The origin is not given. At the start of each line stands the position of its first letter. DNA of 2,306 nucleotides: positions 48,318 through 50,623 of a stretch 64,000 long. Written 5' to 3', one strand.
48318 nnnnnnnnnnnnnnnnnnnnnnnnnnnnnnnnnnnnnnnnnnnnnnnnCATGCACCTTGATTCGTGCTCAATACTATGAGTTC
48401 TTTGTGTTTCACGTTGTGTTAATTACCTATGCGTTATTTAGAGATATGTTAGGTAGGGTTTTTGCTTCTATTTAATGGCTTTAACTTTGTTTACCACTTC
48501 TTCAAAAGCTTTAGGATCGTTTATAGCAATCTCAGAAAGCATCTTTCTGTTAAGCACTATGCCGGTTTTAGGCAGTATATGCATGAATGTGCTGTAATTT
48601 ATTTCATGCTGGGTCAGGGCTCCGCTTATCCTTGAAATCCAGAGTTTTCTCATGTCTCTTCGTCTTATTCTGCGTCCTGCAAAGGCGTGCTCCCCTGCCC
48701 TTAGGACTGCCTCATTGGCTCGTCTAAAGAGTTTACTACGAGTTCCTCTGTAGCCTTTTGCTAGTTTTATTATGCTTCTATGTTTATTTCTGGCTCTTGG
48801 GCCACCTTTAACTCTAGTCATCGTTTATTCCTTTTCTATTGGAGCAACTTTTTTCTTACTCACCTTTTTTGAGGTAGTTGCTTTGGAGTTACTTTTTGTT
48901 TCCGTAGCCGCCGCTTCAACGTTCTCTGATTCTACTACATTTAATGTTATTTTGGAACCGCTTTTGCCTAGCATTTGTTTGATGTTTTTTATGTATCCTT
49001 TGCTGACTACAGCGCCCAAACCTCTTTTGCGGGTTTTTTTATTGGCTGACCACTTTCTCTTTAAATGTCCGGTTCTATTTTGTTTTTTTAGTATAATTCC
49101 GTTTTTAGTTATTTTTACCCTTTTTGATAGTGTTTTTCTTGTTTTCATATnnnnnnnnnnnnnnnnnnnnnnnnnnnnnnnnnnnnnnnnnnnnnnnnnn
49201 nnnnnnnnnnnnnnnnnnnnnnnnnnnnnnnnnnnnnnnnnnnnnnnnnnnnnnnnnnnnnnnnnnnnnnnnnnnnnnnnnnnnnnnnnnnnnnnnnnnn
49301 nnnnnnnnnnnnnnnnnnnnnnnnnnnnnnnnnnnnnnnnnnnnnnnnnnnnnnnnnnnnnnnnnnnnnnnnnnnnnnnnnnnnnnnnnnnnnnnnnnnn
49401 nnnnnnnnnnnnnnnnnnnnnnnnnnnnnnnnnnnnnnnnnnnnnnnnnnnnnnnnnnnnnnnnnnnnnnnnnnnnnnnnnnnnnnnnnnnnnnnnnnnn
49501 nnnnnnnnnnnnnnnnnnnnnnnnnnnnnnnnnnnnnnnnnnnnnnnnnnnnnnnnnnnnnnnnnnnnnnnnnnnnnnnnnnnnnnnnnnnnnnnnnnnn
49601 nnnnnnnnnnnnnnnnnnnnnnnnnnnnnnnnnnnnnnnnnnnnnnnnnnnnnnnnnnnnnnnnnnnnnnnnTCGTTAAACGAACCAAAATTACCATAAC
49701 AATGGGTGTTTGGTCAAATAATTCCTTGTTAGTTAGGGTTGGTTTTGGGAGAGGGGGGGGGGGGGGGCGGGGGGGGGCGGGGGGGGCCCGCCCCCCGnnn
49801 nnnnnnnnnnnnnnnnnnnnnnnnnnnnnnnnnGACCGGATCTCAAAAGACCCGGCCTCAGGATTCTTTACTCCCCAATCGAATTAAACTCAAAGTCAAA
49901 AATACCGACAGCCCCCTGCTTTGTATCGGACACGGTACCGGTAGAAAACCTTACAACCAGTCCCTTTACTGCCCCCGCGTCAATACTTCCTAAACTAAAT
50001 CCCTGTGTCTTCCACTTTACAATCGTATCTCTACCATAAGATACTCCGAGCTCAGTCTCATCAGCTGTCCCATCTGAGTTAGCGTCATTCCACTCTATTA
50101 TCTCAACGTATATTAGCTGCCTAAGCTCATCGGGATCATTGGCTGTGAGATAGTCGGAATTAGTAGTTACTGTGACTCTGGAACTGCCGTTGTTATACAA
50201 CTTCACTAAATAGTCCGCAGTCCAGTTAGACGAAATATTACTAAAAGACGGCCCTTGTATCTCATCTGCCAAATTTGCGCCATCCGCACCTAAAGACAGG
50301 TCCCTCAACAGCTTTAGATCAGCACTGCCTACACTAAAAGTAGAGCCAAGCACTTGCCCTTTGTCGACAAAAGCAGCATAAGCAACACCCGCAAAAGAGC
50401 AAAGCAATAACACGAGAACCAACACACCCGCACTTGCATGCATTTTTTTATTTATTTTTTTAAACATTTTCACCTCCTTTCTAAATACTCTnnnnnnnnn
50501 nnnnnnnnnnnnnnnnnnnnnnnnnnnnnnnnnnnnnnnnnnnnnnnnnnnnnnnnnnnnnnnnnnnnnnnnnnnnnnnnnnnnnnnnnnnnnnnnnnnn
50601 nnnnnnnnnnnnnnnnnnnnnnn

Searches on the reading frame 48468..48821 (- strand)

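Call 5: search_protein_families(library=pfam, proteins=[window:48468-48821:-], max_evalue=0.001)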
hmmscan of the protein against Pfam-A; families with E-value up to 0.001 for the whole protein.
window:48468-48821:- (117 aa): 1 family
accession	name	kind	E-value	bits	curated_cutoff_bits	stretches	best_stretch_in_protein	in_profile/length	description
PF00453.23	Ribosomal_L20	-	4.6e-40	136.5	30.8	1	3-108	1-106/107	Ribosomal protein L20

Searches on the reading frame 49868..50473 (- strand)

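Call 4: search_protein_families(library=pfam, proteins=[window:49868-50473:-], max_evalue=0.1)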
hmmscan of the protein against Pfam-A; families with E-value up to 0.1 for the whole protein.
window:49868-50473:- (201 aa): 1 family
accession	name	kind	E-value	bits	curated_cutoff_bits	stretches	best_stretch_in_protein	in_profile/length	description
PF13786.12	DUF4179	-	0.025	15.4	30.1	1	8-56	3-54/94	Domain of unknown function (DUF4179)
